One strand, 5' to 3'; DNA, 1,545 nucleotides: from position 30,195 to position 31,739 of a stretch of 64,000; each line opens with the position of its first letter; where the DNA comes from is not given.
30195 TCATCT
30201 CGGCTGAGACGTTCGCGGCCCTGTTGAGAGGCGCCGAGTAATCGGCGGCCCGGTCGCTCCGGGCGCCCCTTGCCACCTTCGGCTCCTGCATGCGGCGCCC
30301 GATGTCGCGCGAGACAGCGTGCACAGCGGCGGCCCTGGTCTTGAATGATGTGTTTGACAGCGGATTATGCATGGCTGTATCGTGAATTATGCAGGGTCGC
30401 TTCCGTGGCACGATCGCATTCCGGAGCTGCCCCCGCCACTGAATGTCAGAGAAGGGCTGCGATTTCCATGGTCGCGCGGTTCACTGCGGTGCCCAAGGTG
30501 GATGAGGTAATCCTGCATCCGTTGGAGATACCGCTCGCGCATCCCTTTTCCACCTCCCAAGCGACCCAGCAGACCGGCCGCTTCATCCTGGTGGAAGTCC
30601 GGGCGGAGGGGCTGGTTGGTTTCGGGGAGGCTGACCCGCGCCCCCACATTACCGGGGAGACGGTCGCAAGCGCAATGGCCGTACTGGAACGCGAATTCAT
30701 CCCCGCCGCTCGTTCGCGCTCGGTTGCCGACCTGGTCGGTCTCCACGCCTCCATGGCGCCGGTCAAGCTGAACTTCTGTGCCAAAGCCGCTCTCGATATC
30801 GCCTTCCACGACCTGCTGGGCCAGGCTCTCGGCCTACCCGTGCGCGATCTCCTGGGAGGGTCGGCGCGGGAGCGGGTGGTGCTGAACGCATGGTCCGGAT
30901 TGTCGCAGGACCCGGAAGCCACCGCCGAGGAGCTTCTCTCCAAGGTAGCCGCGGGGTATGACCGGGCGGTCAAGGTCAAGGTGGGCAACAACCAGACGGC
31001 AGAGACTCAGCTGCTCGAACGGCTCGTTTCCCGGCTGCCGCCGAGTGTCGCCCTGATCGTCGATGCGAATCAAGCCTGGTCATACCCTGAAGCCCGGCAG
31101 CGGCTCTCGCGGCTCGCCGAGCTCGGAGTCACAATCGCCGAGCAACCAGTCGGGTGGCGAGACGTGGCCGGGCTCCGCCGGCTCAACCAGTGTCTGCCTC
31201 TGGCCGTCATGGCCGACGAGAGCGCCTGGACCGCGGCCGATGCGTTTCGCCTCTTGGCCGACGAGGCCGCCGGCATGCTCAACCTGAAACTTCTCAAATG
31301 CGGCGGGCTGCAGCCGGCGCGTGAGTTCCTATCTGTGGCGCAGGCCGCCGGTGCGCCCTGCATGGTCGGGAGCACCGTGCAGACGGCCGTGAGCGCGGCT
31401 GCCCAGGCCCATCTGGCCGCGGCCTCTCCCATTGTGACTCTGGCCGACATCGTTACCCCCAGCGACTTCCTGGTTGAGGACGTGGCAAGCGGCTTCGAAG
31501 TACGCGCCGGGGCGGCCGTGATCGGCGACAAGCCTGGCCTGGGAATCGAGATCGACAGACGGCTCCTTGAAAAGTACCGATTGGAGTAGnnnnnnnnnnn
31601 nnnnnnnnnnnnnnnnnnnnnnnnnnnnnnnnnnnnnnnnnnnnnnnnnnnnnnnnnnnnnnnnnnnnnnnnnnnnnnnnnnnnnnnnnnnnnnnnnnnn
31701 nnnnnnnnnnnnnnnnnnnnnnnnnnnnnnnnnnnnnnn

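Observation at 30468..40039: Candidate amino-acid / N-acyl-amino-acid conversion island. Enolase-superfamily racemase-like gene, M20 amidohydrolase, AOR, Liv ABC transporter and a GNAT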

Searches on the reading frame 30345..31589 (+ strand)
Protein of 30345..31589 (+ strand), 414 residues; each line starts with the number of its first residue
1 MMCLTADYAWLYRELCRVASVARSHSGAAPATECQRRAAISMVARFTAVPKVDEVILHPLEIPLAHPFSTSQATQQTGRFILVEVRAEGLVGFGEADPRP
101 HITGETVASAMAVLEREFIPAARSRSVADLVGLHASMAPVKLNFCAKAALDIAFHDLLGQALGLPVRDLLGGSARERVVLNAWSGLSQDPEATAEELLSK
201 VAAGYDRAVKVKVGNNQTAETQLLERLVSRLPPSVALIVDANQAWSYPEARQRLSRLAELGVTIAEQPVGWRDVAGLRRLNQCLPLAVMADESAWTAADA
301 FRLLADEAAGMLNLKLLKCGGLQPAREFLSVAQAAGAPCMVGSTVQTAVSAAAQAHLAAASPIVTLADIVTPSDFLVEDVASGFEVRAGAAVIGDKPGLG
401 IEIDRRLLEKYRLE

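Call 4: search_protein_families(library=pfam, proteins=[window:30345-31589:+], max_evalue=0.01)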
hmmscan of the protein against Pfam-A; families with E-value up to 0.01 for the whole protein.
window:30345-31589:+ (414 aa): 3 families
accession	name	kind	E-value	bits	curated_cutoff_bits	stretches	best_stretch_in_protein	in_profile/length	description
PF13378.12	MR_MLE_C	-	2.9e-44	151.9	29.4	1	194-406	3-218/219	Enolase C-terminal domain-like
PF02746.21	MR_MLE_N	-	6e-15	55.9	22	1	61-171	10-117/117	Mandelate racemase / muconate lactonizing enzyme, N-terminal domain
PF07476.17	MAAL_C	-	0.00011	21.9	27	1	284-361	138-216/249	Methylaspartate ammonia-lyase C-terminus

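Call 5: search_protein_families(library=ncbifam, proteins=[window:30345-31589:+], max_evalue=0.01)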
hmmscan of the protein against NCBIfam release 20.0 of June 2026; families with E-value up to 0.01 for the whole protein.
window:30345-31589:+ (414 aa): 18 families
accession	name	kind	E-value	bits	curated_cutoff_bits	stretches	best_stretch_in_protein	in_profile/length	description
TIGR02534.1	mucon_cyclo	subfamily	5.2e-57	193.6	334.95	1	60-412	9-366/368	muconate/chloromuconate family cycloisomerase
NF042940.1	racemase_DgcA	equivalog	7.4e-38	130.5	400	1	61-388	7-311/323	N-acetyl-D-Glu racemase DgcA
TIGR01928.1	menC_lowGC_arch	equivalog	1.2e-36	126.4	200.65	1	60-380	3-319/325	o-succinylbenzoate synthase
NF041118.1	A_G_epim_Thtga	equivalog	9.7e-35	120.3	500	1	51-368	2-316/341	L-Ala-D/L-Glu epimerase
NF043002.1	HProlDhtase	equivalog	3.9e-33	114.8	500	1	88-404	42-355/366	cis-3-hydroxy-L-proline dehydratase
NF011708.0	PRK15129.1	equivalog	7.7e-27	94.1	343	1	61-390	10-318/321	L-Ala-D/L-Glu epimerase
NF047820.1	TalGalacDh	equivalog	1.3e-23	83.5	500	1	124-406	85-359/371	L-talarate/galactarate dehydratase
TIGR01927.1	menC_gam_Gplu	equivalog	4.9e-22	78.6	130.55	1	60-376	3-297/307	o-succinylbenzoate synthase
NF040790.2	glucon_galact_dh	equivalog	8.6e-22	77.5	750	1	72-413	17-371/390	bifunctional D-gluconate/D-galactonate dehydratase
NF040866.1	AraD_Arch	equivalog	3.8e-20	72.2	650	1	148-413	105-371/372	arabinonate dehydratase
NF002782.0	PRK02901.1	equivalog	3.9e-20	72.1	288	1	190-390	89-287/328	o-succinylbenzoate synthase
NF043051.1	ManoateDhtManD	equivalog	2.8e-17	62.6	550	2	143-214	82-151/403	D-mannonate dehydratase ManD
NF010624.0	PRK14017.1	equivalog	8.1e-17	61.4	311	1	79-409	14-358/382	galactonate dehydratase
NF002739.0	PRK02714.1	equivalog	6.9e-16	58.6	259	1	59-359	9-288/320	o-succinylbenzoate synthase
NF011654.0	PRK15072.1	subfamily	6.3e-15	54.9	430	2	143-214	82-151/404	D-galactonate dehydratase family protein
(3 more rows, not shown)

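Call 6: search_solved_structures(query=window:30468-31589:+, max_evalue=1e-10, show_alignments=2)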
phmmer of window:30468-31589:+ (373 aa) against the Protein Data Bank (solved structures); distinct sequences matched with E-value up to 1e-10: 97 (the best 60 are shown).
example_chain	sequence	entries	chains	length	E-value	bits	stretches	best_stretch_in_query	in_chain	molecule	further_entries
3jva_A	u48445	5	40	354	3.7e-50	174.3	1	10-360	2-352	Dipeptide Epimerase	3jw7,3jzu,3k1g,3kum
1jpm_A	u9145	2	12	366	2.1e-49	171.8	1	18-360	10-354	L-Ala-D/L-Glu Epimerase | similar to chloromuconate cycloisomerase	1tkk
2p88_A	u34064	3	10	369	3.9e-49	170.9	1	10-369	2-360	Mandelate racemase/muconate lactonizing enzyme family protein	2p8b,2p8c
3i4k_A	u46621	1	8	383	6.2e-47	163.7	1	16-367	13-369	Muconate lactonizing enzyme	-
3rit_A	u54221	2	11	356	2.7e-46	161.6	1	14-360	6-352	Dipeptide epimerase | Putative chloromuconate cycloisomerase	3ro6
3r0k_A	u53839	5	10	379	1.6e-40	142.7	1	9-343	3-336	Enzyme of enolase superfamily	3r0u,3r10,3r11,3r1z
4m0x_A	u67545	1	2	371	2.5e-39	138.7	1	18-371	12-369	Chloromuconate cycloisomerase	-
3my9_A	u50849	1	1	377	3.9e-39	138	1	36-365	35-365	Muconate cycloisomerase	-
1nu5_A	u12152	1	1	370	1.2e-38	136.5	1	12-364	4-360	Chloromuconate cycloisomerase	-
1r0m_A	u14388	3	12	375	4.9e-38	134.4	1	18-367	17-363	N-acylamino acid racemase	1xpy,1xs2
2ggj_A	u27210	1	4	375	5.4e-38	134.3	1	18-367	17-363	N-acylamino acid racemase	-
2fkp_A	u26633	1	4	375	5.7e-38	134.2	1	18-367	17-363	N-acylamino acid racemase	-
2ggg_A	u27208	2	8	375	7.3e-38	133.9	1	18-367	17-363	N-acylamino acid racemase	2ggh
2ggi_A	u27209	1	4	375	8.1e-38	133.7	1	18-367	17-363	N-acylamino acid racemase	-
3q45_A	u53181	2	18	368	7.7e-37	130.5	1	13-361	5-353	Mandelate racemase/muconate lactonizing enzyme family; possible chloromuconate cycloisomer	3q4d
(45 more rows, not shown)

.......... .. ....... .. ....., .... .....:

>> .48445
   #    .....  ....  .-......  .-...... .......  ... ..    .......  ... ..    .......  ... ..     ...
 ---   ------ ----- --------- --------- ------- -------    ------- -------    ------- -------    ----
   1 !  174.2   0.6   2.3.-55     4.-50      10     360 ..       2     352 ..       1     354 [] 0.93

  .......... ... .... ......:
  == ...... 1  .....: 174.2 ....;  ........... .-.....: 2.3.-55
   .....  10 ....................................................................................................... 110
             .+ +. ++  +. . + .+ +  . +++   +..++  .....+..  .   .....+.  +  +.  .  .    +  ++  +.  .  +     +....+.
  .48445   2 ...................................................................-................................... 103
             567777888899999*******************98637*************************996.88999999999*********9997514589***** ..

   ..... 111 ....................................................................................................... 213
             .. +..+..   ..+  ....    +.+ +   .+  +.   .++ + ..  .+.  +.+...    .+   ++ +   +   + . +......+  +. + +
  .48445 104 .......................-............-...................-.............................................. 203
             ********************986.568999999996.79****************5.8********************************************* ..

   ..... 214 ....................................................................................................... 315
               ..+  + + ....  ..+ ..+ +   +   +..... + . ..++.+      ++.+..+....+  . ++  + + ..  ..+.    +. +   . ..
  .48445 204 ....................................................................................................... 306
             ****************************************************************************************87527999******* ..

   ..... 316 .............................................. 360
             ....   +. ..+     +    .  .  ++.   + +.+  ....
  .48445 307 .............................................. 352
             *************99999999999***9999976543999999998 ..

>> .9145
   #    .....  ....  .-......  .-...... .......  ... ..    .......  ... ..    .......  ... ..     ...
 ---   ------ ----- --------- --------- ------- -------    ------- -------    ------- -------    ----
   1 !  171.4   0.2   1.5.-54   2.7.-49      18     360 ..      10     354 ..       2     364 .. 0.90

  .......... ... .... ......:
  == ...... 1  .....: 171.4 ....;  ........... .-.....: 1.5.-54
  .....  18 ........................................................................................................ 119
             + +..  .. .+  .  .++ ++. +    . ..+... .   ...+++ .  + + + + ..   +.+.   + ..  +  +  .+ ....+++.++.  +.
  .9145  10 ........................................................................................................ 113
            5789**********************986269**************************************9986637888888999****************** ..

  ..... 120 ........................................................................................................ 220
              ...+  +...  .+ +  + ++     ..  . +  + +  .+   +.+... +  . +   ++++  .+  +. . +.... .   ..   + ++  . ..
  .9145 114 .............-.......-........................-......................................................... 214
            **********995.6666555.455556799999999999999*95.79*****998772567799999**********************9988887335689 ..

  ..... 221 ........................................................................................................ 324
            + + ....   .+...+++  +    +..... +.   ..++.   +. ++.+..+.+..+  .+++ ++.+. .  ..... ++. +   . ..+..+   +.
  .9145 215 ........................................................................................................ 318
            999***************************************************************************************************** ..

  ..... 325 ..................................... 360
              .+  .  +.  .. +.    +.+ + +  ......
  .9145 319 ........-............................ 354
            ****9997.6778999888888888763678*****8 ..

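Call 9: find_homologous_proteins(query=window:30468-31589:+, max_evalue=1e-20)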
Query window:30468-31589:+ (373 aa): 272 proteins with E <= 1e-20 among 8000 candidates; the best 120 are listed.
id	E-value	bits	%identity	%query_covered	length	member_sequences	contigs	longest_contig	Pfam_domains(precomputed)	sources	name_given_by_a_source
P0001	1.3e-226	769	96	100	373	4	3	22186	PF07476.18,PF13378.13,PF02746.22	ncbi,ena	-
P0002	4.1e-116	406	53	97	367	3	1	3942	PF07476.18,PF13378.13,PF02746.22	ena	-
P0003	8.0e-115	402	49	97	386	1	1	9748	PF07476.18,PF13378.13,PF02746.22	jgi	-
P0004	1.8e-101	358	53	80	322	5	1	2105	PF13378.13,PF02746.22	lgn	-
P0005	3.2e-101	357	47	97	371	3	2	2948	PF13378.13,PF02746.22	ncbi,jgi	-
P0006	7.4e-94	333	44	98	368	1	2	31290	PF13378.13,PF02746.22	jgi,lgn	-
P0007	1.1e-90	322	44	97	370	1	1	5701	PF07476.18,PF13378.13,PF02746.22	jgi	-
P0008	1.6e-62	230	38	97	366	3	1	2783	PF07476.18,PF13378.13,PF02746.22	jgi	jgi:L-alanine-DL-glutamate epimerase-like enolase superfamily enzyme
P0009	7.4e-60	221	36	95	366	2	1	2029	PF07476.18,PF13378.13,PF02746.22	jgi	jgi:L-alanine-DL-glutamate epimerase-like enolase superfamily enzyme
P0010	8.9e-59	218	37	94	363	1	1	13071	PF13378.13,PF02746.22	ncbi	-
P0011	3.8e-58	215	37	94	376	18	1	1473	PF13378.13,PF02746.22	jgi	jgi:L-alanine-DL-glutamate epimerase-like enolase superfamily enzyme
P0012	6.1e-58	215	36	95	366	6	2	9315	PF07476.18,PF13378.13,PF02746.22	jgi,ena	-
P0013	1.7e-53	200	38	94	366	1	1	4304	PF07476.18,PF13378.13,PF02746.22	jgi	jgi:L-alanine-DL-glutamate epimerase-like enolase superfamily enzyme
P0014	1.6e-48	184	37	94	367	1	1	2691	PF13378.13,PF02746.22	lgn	-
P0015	1.2e-47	181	35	89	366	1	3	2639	PF13378.13,PF02746.22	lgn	-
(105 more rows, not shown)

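Call 11: find_encoding_contigs(protein=P0001, flank=10000, max_places=4)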
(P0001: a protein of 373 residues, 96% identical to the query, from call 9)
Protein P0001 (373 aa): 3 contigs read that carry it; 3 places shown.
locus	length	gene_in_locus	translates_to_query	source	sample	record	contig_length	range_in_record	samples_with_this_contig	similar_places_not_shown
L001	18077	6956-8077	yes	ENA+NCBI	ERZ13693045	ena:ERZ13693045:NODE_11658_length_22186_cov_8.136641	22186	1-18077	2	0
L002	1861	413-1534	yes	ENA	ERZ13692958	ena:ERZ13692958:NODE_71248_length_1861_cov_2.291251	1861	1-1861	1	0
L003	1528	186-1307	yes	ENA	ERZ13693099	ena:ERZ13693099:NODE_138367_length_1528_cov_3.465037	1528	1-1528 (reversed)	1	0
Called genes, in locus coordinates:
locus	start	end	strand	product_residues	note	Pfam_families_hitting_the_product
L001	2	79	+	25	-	?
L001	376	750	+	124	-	PF18765:Polbeta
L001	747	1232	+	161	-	PF20797:HepT-like_2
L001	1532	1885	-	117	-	-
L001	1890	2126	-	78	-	-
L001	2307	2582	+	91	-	PF22513:FitA-like_RHH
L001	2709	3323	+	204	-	-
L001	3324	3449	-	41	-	-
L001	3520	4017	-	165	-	PF13173:AAA_14 (weak)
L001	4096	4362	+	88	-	PF05973:Gp49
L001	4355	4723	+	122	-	PF13560:HTH_31, PF01381:HTH_3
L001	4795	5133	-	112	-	PF13173:AAA_14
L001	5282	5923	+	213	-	-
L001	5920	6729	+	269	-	PF08843:AbiEii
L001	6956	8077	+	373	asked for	PF02746:MR_MLE_N, PF13378:MR_MLE_C, PF07476:MAAL_C (faint)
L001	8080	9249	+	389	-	PF01546:Peptidase_M20, PF07687:M20_dimer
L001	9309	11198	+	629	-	PF02730:AFOR_N, PF01314:AFOR_C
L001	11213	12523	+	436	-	PF13433:Peripla_BP_5, PF13458:Peripla_BP_6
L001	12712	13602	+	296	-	PF02653:BPD_transp_2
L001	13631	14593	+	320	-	PF02653:BPD_transp_2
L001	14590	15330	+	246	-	PF13304:AAA_21 (faint), PF00005:ABC_tran, PF12399:BCA_ABC_TP_C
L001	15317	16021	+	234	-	PF00005:ABC_tran, PF13304:AAA_21 (faint)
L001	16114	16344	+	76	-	PF09720:Unstab_antitox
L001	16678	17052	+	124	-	PF18765:Polbeta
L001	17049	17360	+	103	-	PF20797:HepT-like_2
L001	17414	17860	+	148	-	PF18765:Polbeta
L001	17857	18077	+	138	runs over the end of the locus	PF01934:HepT-like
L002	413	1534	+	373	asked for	PF02746:MR_MLE_N, PF13378:MR_MLE_C, PF07476:MAAL_C (faint)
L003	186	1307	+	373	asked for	PF02746:MR_MLE_N, PF13378:MR_MLE_C, PF07476:MAAL_C (faint)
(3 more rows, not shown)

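Call 12: find_encoding_contigs(protein=P0006, flank=10000, max_places=4)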
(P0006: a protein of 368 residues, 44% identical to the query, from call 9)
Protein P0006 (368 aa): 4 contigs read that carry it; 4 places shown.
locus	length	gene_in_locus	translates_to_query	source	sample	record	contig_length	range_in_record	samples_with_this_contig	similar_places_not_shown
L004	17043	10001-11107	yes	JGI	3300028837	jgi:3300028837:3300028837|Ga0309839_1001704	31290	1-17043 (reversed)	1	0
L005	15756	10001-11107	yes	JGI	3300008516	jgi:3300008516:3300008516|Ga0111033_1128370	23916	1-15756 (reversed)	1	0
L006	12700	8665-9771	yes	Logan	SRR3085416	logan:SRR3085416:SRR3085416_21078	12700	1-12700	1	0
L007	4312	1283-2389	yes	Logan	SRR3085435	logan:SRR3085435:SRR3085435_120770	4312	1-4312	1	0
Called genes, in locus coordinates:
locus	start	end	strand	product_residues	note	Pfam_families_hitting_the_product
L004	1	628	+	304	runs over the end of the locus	PF01073:3Beta_HSD, PF01370:Epimerase, PF02719:Polysacc_synt_2 (weak), PF04321:RmlD_sub_bind, PF13460:NAD_binding_10 (weak), PF16363:GDP_Man_Dehyd, PF07993:NAD_binding_4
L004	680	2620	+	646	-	PF00724:Oxidored_FMN, PF03486:HI0933_like (weak), PF07992:Pyr_redox_2, PF12831:FAD_oxidored, PF13450:NAD_binding_8 (weak), PF13738:Pyr_redox_3 (weak), PF00070:Pyr_redox, PF01266:DAO (weak), +4 more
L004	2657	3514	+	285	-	PF09370:PEP_hydrolase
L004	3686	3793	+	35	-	PF01527:HTH_Tnp_1 (weak)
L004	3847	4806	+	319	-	PF00248:Aldo_ket_red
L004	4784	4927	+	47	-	-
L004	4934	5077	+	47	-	-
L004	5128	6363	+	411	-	PF06792:UPF0261, PF23189:UPF0261_C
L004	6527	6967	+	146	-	PF13669:Glyoxalase_4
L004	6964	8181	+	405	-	PF00724:Oxidored_FMN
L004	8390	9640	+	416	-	PF01546:Peptidase_M20, PF07687:M20_dimer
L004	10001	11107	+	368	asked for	PF02746:MR_MLE_N, PF13378:MR_MLE_C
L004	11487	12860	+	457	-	PF03486:HI0933_like, PF07992:Pyr_redox_2 (weak), PF00890:FAD_binding_2, PF01266:DAO, PF12831:FAD_oxidored (weak), PF13450:NAD_binding_8 (weak)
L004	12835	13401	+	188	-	PF01613:Flavin_Reduct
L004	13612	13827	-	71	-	-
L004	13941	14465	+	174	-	PF12832:MFS_1_like (weak), PF03137:OATP (faint), PF13347:MFS_2 (weak), PF00083:Sugar_tr, PF07690:MFS_1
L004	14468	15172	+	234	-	PF07690:MFS_1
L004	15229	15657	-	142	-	PF02082:Rrf2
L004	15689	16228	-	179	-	-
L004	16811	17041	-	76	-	?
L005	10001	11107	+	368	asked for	PF02746:MR_MLE_N, PF13378:MR_MLE_C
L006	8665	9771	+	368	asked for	PF02746:MR_MLE_N, PF13378:MR_MLE_C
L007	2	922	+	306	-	?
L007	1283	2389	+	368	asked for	PF02746:MR_MLE_N, PF13378:MR_MLE_C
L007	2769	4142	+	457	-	PF03486:HI0933_like, PF07992:Pyr_redox_2 (weak), PF00890:FAD_binding_2, PF01266:DAO, PF12831:FAD_oxidored (weak), PF13450:NAD_binding_8 (weak)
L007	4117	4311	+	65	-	?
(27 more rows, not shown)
